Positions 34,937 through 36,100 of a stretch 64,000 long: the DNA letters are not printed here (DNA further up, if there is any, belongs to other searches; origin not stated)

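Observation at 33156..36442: Operon of a 452-aa unknown protein followed by five tandem paralogous small 3-TM proteins: candidate toxin/immunity or exclusion cassette array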

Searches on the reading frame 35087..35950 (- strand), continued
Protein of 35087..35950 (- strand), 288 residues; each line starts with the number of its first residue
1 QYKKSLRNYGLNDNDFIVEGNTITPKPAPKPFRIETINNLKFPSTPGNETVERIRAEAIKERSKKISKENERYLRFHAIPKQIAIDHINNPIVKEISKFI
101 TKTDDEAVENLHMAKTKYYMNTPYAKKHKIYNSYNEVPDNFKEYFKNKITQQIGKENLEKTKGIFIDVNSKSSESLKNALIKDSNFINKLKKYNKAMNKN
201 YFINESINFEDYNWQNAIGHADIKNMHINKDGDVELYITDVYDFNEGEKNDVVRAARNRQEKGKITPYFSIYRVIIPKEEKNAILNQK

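Call 86: find_encoding_contigs(protein=P0012, flank=10000, max_places=2)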
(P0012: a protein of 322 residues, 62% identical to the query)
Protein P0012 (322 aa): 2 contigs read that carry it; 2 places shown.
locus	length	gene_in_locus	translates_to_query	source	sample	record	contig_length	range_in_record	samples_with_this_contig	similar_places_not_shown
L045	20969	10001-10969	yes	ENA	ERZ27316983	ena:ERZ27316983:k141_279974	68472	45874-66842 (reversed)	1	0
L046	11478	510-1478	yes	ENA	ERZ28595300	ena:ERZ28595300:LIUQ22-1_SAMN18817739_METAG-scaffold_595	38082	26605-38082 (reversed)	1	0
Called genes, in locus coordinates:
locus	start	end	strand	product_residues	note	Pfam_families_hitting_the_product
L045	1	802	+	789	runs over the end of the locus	PF13567:DUF4131, PF03772:Competence, PF00753:Lactamase_B, PF12706:Lactamase_B_2 (weak)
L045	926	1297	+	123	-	-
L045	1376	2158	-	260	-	PF01311:Bac_export_1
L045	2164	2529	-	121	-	-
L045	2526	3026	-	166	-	PF01313:Bac_export_3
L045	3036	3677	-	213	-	PF00813:FliP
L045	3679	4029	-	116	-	PF04347:FliO (weak)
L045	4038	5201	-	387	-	PF28396:SepQ_C, PF01052:FliMN_C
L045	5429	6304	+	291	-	PF01555:N6_N4_Mtase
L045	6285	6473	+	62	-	PF07866:DUF1653 (weak)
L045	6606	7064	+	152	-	PF00364:Biotin_lipoyl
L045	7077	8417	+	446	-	PF00289:Biotin_carb_N, PF02222:ATP-grasp, PF02786:CPSase_L_D2, PF07478:Dala_Dala_lig_C, PF08443:RimK (faint), PF02785:Biotin_carb_C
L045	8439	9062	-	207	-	-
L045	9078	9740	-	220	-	-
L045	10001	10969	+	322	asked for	-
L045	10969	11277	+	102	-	-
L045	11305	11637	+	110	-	-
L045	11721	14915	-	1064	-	PF01443:Viral_helicase1 (faint), PF13086:AAA_11, PF13245:AAA_19 (faint), PF13604:AAA_30 (faint), PF13087:AAA_12, PF18741:MTES_1575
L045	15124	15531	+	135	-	-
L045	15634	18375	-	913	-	PF00353:HemolysinCabind, PF22783:BapA_N (weak), PF00353:HemolysinCabind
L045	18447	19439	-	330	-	PF00535:Glycos_transf_2, PF10111:Glyco_tranf_2_2 (weak), PF13641:Glyco_tranf_2_3 (weak)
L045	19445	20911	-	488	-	PF00749:tRNA-synt_1c, PF19269:Anticodon_2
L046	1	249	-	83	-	?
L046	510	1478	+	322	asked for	-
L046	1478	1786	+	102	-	-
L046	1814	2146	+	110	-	-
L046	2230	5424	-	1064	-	PF01443:Viral_helicase1 (faint), PF13086:AAA_11, PF13245:AAA_19 (faint), PF13604:AAA_30 (faint), PF13087:AAA_12, PF18741:MTES_1575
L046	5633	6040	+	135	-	-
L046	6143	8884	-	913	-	PF00353:HemolysinCabind, PF22783:BapA_N (weak), PF00353:HemolysinCabind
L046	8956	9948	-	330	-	PF00535:Glycos_transf_2, PF10111:Glyco_tranf_2_2 (weak), PF13641:Glyco_tranf_2_3 (weak)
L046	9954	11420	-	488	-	PF00749:tRNA-synt_1c, PF19269:Anticodon_2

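Call 87: find_encoding_contigs(protein=P0031, flank=10000, max_places=2)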
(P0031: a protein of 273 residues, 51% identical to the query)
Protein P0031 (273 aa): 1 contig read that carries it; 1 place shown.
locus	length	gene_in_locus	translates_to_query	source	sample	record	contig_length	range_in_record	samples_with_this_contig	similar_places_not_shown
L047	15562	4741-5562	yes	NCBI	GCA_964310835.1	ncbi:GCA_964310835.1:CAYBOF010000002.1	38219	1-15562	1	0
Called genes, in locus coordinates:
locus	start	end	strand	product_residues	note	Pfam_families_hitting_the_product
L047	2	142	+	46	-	?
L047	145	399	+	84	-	-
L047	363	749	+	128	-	PF13539:Peptidase_M15_4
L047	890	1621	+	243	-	-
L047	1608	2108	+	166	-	-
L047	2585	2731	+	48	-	-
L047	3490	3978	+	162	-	PF05838:Glyco_hydro_108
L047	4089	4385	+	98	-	-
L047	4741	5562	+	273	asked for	-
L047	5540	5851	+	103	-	-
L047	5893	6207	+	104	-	-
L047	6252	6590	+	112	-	-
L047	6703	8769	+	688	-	-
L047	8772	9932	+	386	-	PF04909:Amidohydro_2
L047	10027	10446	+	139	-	-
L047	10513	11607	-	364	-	PF00023:Ank (faint), PF12796:Ank_2, PF13606:Ank_3 (faint), PF13637:Ank_4 (faint)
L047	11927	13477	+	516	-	PF12072:RNase_Y_N, PF00013:KH_1, PF01966:HD, PF08668:HDOD (weak)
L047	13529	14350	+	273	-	PF00149:Metallophos, PF13277:YmdB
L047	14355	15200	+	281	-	PF02811:PHP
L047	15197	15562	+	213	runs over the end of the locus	-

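Call 91: find_related_loci(query=A3, collection=viral_contigs, flank=6000)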
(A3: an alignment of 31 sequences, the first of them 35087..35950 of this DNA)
Query A3 (288 aa) in viral_contigs; peptide patterns used: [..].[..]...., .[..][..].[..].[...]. (x = any residue, [..] = any of these).
111 stretches matched a pattern, but none encodes a relative of the query by tblastn (E <= 1e-3).

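Call 111: search_protein_families(library=pfam, proteins=[L035:3949-4359:-, L038:1191-1730:-, L011:9717-10418:+, L019:9874-11352:+, L019:3413-4525:+, L002:7726-7965:+, L002:4005-7220:+, L047:4089-4385:+, L001:7288-7587:+], max_evalue=0.01)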
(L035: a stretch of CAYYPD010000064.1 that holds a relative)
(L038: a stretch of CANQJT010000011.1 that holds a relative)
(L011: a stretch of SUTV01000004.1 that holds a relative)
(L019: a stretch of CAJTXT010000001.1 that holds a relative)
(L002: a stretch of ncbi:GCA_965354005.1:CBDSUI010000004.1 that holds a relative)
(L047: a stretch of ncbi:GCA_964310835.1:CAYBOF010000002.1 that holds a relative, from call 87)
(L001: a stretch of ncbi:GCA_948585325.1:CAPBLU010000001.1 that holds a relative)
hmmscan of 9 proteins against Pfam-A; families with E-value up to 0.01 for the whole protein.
L035:3949-4359:- (136 aa): 0 families

L038:1191-1730:- (179 aa): 1 family
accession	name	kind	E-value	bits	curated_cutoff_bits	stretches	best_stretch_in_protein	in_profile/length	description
PF16747.10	Adhesin_E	-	0.0027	18.4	23.7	1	76-143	5-75/109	Surface-adhesin protein E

L011:9717-10418:+ (233 aa): 1 family
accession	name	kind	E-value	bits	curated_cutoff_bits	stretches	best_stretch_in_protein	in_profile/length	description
PF01551.29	Peptidase_M23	-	9.8e-25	87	28.7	1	113-218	2-90/96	Peptidase family M23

L019:9874-11352:+ (492 aa): 1 family
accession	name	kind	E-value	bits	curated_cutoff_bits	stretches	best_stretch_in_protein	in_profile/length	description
PF18798.6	LPD3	-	2.8e-09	37.6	27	1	388-486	5-114/114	Large polyvalent protein-associated domain 3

L019:3413-4525:+ (370 aa): 0 families

L002:7726-7965:+ (79 aa): 2 families
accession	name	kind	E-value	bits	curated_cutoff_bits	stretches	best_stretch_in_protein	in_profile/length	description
PF03693.20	ParD_antitoxin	-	0.0016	19.2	21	1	17-75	16-74/81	Bacterial antitoxin of ParD toxin-antitoxin type II system and RHH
PF10779.14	XhlA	-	0.0025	18.4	34.7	1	34-76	2-48/67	Haemolysin XhlA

L002:4005-7220:+ (1071 aa): 0 families

L047:4089-4385:+ (98 aa): 0 families

L001:7288-7587:+ (99 aa): 0 families
